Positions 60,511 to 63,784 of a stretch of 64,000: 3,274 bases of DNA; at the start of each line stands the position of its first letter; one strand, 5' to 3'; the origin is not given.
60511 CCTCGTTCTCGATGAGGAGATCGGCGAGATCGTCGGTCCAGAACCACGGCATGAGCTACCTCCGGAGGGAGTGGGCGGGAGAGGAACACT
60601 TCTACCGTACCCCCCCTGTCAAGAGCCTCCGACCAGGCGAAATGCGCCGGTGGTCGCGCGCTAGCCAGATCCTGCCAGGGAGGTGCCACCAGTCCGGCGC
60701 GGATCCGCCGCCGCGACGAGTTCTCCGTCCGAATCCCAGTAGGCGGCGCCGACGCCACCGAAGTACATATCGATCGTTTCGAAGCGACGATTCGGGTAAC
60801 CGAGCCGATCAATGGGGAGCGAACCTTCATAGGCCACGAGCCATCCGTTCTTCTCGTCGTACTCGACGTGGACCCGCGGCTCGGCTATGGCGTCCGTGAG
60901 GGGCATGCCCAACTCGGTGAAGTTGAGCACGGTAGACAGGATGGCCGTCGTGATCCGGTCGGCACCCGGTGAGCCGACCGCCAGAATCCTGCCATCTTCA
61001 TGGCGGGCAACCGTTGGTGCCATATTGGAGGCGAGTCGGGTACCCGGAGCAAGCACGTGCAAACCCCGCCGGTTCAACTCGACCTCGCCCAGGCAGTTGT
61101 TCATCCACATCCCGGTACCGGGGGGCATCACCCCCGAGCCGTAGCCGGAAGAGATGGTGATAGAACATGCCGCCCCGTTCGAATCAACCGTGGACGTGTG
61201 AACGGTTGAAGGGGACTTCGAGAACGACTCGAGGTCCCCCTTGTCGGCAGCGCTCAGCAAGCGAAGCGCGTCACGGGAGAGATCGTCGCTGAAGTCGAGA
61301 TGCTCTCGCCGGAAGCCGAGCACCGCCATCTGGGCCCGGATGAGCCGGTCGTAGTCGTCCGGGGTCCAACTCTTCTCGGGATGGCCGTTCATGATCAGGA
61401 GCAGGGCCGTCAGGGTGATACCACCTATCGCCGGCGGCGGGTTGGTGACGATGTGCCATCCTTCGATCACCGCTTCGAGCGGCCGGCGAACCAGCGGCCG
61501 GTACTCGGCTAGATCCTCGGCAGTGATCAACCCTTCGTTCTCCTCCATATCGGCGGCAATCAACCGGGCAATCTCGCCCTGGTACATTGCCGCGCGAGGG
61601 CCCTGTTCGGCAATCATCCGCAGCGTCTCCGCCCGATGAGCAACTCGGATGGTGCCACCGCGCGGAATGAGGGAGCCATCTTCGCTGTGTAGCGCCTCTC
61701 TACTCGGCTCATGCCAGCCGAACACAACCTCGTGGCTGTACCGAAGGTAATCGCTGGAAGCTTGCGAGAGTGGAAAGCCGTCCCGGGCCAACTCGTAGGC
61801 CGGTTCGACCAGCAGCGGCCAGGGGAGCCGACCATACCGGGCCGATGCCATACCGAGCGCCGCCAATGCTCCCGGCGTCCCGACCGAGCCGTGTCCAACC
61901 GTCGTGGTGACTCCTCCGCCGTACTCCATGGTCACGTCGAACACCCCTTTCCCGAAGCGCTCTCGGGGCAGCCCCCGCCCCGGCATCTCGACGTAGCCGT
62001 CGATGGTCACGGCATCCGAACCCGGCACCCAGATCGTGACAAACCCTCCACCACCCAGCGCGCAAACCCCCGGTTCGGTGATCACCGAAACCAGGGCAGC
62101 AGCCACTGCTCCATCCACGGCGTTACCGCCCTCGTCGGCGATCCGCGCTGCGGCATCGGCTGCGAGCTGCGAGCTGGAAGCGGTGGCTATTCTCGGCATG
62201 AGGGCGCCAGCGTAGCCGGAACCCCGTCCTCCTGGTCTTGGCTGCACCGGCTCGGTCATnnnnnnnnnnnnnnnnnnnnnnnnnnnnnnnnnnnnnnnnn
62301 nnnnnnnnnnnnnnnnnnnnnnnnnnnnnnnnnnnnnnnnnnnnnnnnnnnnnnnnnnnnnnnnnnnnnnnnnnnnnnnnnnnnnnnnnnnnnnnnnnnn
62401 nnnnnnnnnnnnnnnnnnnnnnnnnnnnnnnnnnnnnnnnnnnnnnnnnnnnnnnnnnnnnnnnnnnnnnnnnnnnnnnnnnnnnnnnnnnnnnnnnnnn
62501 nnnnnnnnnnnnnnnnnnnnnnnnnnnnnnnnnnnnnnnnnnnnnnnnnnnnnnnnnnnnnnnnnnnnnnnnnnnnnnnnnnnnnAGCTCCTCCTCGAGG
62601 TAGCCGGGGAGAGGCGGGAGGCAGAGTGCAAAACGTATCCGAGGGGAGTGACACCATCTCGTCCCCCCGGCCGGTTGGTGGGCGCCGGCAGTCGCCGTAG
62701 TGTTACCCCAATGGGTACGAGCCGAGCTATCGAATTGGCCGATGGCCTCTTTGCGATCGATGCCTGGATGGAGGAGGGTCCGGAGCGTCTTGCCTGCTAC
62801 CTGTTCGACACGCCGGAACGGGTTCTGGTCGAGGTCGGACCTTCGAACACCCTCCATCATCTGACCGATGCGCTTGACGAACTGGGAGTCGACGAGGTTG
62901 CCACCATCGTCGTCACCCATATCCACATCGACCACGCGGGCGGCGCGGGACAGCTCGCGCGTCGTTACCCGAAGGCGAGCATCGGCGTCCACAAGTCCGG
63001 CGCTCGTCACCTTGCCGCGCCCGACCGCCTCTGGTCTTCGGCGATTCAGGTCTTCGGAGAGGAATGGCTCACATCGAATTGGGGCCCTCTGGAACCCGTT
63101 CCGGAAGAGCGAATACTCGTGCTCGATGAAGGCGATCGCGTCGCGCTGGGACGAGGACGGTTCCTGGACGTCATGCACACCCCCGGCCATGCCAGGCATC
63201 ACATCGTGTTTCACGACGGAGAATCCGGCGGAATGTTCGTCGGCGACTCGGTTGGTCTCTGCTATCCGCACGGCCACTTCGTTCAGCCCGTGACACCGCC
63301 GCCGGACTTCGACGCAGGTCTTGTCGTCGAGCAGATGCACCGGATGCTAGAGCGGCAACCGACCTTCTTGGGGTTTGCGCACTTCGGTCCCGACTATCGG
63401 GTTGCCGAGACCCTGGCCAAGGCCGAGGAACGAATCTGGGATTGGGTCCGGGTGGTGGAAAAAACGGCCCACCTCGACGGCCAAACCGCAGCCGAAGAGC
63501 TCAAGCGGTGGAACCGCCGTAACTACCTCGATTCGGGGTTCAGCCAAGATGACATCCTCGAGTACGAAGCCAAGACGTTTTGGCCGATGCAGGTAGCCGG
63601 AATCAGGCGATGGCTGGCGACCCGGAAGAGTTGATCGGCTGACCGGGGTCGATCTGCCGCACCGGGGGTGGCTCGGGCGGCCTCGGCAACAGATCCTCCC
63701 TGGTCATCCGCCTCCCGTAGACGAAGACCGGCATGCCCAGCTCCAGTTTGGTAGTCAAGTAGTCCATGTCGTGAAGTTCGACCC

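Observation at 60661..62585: Tail-less SSB-like OB-fold protein translationally coupled (ATGA) to gamma-glutamyltransferase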

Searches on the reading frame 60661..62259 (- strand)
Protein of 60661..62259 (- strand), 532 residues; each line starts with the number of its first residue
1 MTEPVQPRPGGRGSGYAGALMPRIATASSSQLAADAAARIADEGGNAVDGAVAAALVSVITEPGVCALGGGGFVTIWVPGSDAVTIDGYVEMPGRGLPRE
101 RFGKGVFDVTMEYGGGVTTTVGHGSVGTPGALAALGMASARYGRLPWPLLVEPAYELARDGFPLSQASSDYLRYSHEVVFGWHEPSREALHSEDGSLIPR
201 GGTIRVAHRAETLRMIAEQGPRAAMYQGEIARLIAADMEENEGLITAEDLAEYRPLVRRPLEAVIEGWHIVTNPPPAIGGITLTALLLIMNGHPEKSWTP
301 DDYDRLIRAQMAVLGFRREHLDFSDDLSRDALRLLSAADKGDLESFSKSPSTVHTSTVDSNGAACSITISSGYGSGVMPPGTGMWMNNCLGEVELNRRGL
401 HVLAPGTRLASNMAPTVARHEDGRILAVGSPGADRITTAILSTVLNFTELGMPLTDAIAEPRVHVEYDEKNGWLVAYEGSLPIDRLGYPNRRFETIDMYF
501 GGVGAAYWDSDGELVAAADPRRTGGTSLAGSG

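Call 3: search_protein_families(library=pfam, proteins=[window:60661-62259:-, window:60661-62199:-], max_evalue=1)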
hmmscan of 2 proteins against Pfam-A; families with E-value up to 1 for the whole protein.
window:60661-62259:- (532 aa): 2 families
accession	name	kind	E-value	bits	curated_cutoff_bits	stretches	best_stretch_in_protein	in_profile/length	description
PF01019.26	G_glu_transpept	-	1e-87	295.5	27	1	40-524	3-512/512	Gamma-glutamyltranspeptidase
PF10090.15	HPTransfase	-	0.16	12.2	22.9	1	197-241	46-92/123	Histidine phosphotransferase C-terminal domain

window:60661-62199:- (512 aa): 2 families
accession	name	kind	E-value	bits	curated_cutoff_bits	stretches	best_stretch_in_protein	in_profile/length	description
PF01019.26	G_glu_transpept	-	8.8e-88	295.8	27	1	20-504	3-512/512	Gamma-glutamyltranspeptidase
PF10090.15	HPTransfase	-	0.16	12.2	22.9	1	177-221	46-92/123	Histidine phosphotransferase C-terminal domain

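Call 4: search_protein_families(library=ncbifam, proteins=[window:60661-62259:-], max_evalue=1)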
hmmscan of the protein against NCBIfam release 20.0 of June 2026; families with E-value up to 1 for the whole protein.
window:60661-62259:- (532 aa): 2 families
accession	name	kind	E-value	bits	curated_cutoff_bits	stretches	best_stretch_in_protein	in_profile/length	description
TIGR00066.1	g_glut_trans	equivalog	4.5e-81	272.9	357.85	2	27-291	4-262/518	gamma-glutamyltransferase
NF007187.0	PRK09615.1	equivalog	1.6e-56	191.8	990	2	27-291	53-309/581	gamma-glutamyltransferase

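Call 84: search_protein_families(library=padloc, proteins=[window:60661-62199:-], max_evalue=0.01)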
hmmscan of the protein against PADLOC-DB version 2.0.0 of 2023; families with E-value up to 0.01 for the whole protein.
window:60661-62199:- (512 aa): 0 families

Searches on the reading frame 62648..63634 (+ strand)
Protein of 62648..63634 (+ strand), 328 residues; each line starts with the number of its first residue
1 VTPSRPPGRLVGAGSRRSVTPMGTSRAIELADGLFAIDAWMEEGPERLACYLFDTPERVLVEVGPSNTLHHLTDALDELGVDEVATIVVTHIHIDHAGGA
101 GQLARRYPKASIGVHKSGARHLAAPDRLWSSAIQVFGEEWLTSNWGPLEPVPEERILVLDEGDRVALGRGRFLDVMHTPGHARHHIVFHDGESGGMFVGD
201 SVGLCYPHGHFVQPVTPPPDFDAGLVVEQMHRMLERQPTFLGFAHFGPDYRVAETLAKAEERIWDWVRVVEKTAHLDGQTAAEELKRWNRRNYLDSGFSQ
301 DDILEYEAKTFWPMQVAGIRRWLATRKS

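Call 45: search_protein_families(library=pfam, proteins=[window:62648-63634:+], max_evalue=0.01)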
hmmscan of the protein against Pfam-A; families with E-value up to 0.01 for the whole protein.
window:62648-63634:+ (328 aa): 3 families
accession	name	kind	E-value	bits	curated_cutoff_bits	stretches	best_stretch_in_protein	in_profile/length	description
PF00753.33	Lactamase_B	-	3e-19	70.2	22.7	1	57-203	16-152/196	Metallo-beta-lactamase superfamily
PF12706.13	Lactamase_B_2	-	0.00014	22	27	1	58-167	2-98/200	Beta-lactamase superfamily domain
PF19583.5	ODP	-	0.0029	17.9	27.2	0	54-207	10-142/194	ODP family beta lactamase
